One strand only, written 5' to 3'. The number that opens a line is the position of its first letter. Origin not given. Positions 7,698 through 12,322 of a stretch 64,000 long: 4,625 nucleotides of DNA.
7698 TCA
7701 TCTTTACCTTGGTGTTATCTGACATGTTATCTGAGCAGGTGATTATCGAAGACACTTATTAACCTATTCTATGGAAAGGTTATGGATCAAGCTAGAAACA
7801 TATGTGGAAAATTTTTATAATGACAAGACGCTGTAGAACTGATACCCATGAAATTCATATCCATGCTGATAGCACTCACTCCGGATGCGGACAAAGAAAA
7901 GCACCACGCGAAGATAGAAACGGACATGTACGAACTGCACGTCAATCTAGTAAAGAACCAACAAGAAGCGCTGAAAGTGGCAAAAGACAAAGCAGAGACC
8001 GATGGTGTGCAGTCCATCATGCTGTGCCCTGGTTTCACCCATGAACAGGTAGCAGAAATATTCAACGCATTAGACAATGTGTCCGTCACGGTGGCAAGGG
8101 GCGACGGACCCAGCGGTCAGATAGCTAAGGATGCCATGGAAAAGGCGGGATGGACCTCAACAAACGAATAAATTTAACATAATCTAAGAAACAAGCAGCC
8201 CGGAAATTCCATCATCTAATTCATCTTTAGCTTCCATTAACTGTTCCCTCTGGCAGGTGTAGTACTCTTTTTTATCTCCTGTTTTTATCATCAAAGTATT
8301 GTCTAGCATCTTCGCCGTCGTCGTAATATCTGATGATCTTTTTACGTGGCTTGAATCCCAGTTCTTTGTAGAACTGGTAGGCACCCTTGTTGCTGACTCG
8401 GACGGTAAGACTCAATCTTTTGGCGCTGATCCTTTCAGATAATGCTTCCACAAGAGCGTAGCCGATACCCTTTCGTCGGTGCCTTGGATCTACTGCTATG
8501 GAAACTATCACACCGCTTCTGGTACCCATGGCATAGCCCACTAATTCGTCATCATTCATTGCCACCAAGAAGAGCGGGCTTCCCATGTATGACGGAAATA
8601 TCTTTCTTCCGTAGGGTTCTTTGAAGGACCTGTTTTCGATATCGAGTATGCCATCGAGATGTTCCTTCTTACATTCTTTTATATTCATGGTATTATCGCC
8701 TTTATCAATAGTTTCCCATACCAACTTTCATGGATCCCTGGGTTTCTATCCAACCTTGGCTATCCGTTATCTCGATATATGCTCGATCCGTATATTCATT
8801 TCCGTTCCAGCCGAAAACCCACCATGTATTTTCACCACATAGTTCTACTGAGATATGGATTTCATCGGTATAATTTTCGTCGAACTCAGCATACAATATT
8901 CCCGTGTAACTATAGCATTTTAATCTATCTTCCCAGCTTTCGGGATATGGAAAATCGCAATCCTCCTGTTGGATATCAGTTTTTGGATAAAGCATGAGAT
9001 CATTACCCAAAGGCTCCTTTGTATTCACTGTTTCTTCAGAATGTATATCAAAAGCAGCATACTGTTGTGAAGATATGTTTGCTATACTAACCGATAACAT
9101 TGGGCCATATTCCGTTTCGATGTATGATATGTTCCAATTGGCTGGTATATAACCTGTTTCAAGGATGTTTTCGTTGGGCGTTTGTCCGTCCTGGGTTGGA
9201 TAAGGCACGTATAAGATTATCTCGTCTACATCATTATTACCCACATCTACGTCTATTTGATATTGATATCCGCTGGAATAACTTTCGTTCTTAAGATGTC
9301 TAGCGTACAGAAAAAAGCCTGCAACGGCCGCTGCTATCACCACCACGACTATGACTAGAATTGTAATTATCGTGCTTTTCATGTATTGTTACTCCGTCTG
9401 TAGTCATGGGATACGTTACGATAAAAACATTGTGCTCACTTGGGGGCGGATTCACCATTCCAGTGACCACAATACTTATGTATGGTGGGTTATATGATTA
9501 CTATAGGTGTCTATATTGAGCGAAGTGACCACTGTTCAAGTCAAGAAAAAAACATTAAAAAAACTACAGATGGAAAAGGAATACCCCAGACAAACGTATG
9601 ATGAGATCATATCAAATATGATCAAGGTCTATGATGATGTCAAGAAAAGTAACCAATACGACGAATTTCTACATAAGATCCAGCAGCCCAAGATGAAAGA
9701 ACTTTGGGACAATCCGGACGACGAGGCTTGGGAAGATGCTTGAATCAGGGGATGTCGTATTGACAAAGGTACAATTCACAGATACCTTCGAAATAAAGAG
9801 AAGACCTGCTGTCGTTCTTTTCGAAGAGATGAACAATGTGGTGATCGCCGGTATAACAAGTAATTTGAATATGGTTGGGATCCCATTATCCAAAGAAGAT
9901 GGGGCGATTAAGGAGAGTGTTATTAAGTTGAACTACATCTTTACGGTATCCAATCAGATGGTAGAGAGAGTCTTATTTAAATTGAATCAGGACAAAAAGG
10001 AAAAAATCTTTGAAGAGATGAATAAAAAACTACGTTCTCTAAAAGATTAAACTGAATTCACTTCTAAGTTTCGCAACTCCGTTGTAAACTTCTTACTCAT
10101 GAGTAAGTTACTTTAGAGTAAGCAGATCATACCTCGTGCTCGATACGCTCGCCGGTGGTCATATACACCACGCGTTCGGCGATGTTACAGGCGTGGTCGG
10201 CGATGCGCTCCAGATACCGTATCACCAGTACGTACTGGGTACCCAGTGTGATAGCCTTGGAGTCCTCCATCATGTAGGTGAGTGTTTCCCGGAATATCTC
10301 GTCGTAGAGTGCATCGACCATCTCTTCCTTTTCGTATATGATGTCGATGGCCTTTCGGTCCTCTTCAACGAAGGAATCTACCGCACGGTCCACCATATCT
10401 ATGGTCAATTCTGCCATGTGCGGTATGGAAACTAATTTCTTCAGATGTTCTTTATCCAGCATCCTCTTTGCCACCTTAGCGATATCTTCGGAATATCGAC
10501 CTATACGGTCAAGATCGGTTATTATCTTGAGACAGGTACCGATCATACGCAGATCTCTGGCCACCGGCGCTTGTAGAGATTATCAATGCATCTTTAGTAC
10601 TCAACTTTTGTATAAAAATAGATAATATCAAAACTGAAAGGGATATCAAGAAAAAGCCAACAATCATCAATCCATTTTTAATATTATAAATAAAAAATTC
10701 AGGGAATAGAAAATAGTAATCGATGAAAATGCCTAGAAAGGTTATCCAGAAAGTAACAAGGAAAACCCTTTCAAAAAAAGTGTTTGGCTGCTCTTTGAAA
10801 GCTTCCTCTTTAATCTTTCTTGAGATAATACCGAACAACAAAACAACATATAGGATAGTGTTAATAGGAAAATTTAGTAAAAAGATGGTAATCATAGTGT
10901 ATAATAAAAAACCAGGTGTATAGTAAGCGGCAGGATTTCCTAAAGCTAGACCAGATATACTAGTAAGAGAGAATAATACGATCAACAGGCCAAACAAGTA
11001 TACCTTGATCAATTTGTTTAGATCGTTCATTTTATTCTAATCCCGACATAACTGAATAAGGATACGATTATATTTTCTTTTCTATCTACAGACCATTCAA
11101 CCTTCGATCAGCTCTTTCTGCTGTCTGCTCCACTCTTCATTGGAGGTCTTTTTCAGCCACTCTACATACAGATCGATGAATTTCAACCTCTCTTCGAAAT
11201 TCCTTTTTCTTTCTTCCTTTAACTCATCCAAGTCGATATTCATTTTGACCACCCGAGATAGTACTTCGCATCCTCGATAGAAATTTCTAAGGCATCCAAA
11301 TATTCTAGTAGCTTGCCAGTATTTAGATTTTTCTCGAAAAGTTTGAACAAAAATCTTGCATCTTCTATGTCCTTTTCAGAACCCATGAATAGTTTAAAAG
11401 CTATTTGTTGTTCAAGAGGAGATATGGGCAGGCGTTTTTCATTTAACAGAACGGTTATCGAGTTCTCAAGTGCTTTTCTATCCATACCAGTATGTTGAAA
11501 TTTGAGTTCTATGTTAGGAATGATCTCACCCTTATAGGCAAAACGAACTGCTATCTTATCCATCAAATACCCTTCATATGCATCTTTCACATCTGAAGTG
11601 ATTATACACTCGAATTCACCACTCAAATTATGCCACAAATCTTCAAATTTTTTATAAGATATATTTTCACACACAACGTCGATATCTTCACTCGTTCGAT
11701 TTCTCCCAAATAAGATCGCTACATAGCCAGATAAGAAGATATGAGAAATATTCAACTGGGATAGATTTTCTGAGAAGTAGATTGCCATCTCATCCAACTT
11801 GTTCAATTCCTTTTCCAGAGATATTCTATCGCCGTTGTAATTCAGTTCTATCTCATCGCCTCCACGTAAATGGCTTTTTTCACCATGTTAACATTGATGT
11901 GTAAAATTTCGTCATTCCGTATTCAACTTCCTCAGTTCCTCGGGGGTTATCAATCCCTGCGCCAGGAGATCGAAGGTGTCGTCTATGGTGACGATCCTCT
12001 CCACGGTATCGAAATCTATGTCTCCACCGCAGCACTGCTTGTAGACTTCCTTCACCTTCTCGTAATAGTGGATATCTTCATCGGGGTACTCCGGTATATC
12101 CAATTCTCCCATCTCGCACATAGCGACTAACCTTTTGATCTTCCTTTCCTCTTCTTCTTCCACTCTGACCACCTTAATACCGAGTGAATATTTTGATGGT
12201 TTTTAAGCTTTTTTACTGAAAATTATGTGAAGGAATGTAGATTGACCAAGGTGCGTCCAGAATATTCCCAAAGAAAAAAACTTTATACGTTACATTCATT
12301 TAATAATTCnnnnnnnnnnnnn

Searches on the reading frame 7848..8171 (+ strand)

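Call 85: search_protein_families(library=pfam, proteins=[window:7848-8171:+], max_evalue=1)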
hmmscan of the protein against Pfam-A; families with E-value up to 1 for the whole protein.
window:7848-8171:+ (107 aa): 2 families
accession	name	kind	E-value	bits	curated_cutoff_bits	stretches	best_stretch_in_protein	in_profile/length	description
PF20116.4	DUF6506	-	1.8e-19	70.5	27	1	7-96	5-94/96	Family of unknown function (DUF6506)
PF01628.27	HrcA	-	0.076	13.4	22.2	1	23-79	101-158/215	HrcA protein C terminal domain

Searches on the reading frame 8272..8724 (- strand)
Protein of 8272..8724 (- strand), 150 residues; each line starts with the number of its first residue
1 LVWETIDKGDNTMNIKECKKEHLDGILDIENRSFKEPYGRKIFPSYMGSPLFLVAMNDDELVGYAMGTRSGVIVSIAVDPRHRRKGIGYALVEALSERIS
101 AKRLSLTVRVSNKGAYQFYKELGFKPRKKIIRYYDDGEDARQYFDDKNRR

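Call 85: search_protein_families(library=pfam, proteins=[window:8272-8724:-], max_evalue=1)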
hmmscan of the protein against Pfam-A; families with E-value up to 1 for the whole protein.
window:8272-8724:- (150 aa): 10 families
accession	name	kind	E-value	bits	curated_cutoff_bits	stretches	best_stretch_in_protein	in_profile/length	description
PF00583.31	Acetyltransf_1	-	1.9e-17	64.1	20.7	1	25-124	3-116/116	Acetyltransferase (GNAT) family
PF13508.13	Acetyltransf_7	-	1.3e-14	54.8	27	1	51-126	4-84/84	Acetyltransferase (GNAT) domain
PF13673.13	Acetyltransf_10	-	1.6e-14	54.4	23.6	1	47-126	26-109/128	Acetyltransferase (GNAT) domain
PF08445.16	FR47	-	1.1e-11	45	22.1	1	59-129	10-82/86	FR47-like protein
PF13527.13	Acetyltransf_9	-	1.2e-07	32.2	25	1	15-125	2-125/127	Acetyltransferase (GNAT) domain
PF13420.13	Acetyltransf_4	-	0.002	18.6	24.3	1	49-133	49-143/155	Acetyltransferase (GNAT) domain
PF14542.12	Acetyltransf_CG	-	0.0092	16.5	30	1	64-105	17-59/80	GCN5-related N-acetyl-transferase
PF13880.12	Acetyltransf_13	-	0.027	14.7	22.8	1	75-99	9-33/69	ESCO1/2 acetyl-transferase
PF18014.7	Acetyltransf_18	-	0.047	13.8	22.7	1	54-137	30-112/124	Acetyltransferase (GNAT) domain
PF12746.13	GNAT_acetyltran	-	0.13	12.4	26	1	54-128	161-238/243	GNAT acetyltransferase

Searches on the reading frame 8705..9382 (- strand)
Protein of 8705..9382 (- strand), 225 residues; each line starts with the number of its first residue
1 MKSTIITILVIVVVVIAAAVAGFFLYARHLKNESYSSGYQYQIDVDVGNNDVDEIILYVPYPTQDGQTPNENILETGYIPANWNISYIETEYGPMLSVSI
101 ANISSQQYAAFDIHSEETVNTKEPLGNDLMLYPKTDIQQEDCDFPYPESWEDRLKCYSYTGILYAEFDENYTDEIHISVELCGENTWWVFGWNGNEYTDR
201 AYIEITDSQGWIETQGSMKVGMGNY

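Call 14: search_protein_families(library=pfam, proteins=[window:8705-9382:-], max_evalue=0.01)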
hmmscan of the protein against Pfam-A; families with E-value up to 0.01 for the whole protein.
window:8705-9382:- (225 aa): 0 families

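Call 85: search_protein_families(library=pfam, proteins=[window:8705-9382:-], max_evalue=1)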
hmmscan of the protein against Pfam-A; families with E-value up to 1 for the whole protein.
window:8705-9382:- (225 aa): 1 family
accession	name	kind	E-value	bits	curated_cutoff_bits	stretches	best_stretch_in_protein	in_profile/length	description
PF11337.13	DUF3139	-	0.29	12.2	27.3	1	5-36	3-34/83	Protein of unknown function (DUF3139)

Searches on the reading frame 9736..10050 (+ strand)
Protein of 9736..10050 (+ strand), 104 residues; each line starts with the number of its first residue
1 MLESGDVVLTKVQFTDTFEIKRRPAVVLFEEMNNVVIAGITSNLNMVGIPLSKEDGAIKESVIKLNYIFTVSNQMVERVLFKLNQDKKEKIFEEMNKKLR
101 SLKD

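Call 63: search_protein_families(library=padloc, proteins=[window:9736-10050:+], max_evalue=0.01)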
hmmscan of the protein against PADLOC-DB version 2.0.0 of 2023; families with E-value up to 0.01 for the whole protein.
window:9736-10050:+ (104 aa): 0 families

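Call 85: search_protein_families(library=pfam, proteins=[window:9736-10050:+], max_evalue=1)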
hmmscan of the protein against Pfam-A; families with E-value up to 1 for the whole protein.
window:9736-10050:+ (104 aa): 2 families
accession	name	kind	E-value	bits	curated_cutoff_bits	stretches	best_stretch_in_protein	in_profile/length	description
PF02452.23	PemK_toxin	-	1.6e-07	31.9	23.1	1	4-93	2-103/109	PemK-like, MazF-like toxin of type II toxin-antitoxin system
PF12930.12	DUF3836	-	0.04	14.2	25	1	31-89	28-86/127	Family of unknown function (DUF3836)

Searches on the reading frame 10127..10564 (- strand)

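Call 14: search_protein_families(library=pfam, proteins=[window:10127-10564:-], max_evalue=0.01)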
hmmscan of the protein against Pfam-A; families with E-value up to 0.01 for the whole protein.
window:10127-10564:- (145 aa): 1 family
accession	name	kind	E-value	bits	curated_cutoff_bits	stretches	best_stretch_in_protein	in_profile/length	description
PF01895.24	PhoU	-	4.2e-29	101.2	23.5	2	47-132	1-89/89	PhoU domain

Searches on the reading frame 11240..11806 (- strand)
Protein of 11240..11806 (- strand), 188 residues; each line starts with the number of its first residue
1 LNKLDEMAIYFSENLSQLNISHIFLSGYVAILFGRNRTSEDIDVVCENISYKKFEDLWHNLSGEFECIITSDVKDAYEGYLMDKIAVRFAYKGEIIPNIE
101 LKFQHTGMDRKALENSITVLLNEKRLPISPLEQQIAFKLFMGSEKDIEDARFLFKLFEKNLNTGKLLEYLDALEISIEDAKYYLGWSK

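Call 14: search_protein_families(library=pfam, proteins=[window:11240-11806:-], max_evalue=0.01)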
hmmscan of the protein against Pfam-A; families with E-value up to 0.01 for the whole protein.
window:11240-11806:- (188 aa): 0 families

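Call 63: search_protein_families(library=padloc, proteins=[window:11240-11806:-], max_evalue=0.01)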
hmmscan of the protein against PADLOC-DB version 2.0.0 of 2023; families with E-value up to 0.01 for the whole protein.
window:11240-11806:- (188 aa): 0 families

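Call 85: search_protein_families(library=pfam, proteins=[window:11240-11806:-], max_evalue=1)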
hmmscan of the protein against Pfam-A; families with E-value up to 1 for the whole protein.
window:11240-11806:- (188 aa): 1 family
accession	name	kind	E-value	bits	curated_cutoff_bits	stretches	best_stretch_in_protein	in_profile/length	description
PF08843.17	AbiEii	-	0.055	13.8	22.5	1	31-78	25-69/238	Nucleotidyl transferase AbiEii toxin, Type IV TA system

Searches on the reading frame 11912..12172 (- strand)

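Call 63: search_protein_families(library=padloc, proteins=[window:11912-12172:-], max_evalue=0.01)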
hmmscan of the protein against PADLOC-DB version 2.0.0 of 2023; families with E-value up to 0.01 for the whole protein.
window:11912-12172:- (86 aa): 0 families

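Call 85: search_protein_families(library=pfam, proteins=[window:11912-12172:-], max_evalue=1)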
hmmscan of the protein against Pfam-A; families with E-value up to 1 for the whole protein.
window:11912-12172:- (86 aa): 3 families
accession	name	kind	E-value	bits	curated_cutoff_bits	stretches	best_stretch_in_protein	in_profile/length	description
PF09851.14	SHOCT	-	0.0019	18.3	27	1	68-79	8-19/28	Short C-terminal domain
PF20612.3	SHOCT_2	-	0.073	13.7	24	1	69-85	22-38/53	SHOCT domain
PF13790.11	SR1P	-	0.12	13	26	0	34-49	13-30/37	SR1 protein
